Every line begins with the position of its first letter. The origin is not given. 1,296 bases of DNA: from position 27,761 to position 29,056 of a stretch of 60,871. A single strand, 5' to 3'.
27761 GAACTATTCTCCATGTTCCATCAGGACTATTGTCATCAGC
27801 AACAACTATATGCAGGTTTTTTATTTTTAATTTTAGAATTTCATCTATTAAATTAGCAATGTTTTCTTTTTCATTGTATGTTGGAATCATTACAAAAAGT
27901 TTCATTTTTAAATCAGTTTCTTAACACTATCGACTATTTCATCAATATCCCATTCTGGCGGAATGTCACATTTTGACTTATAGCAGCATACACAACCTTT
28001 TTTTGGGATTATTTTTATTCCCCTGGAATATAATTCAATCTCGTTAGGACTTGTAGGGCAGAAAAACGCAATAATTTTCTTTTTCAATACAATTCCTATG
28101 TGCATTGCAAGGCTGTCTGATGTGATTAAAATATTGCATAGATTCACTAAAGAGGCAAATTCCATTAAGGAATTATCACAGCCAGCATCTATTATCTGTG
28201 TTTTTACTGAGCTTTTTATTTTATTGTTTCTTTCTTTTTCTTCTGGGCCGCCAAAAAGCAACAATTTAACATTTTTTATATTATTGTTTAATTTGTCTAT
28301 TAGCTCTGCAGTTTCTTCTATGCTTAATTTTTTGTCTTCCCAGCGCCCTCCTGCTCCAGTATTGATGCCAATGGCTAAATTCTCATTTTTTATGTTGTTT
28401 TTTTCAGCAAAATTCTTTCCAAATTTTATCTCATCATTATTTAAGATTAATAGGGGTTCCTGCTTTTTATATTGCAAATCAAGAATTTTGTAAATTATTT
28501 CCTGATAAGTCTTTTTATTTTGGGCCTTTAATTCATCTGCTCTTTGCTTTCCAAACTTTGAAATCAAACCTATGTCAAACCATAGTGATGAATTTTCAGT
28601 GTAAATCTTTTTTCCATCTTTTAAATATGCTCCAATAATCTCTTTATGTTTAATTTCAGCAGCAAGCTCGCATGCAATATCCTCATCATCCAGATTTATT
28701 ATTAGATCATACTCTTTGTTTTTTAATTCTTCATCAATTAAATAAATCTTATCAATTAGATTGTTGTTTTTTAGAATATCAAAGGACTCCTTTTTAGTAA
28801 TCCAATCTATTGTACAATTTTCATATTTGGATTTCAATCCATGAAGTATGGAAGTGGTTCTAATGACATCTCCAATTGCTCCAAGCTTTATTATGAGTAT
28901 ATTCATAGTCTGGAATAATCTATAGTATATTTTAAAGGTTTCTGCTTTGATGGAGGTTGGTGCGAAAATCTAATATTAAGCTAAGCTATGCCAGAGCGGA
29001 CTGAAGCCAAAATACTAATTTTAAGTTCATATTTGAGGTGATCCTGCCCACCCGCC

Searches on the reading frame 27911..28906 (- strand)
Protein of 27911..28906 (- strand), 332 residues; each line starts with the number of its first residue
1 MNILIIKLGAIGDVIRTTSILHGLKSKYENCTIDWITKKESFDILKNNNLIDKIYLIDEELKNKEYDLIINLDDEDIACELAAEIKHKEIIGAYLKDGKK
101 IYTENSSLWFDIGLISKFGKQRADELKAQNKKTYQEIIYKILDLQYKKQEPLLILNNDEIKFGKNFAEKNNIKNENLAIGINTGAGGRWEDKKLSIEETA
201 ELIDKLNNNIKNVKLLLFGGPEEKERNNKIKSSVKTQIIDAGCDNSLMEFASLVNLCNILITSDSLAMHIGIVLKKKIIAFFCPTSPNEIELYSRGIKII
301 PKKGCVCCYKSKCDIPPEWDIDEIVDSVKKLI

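Call 72: search_protein_families(library=pfam, proteins=[window:27911-28906:-], max_evalue=0.001)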
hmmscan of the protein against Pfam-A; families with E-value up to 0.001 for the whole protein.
window:27911-28906:- (332 aa): 1 family
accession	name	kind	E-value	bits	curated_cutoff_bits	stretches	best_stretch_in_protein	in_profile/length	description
PF01075.23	Glyco_transf_9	-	5.5e-17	62.4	22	1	59-313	6-241/247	Glycosyltransferase family 9 (heptosyltransferase)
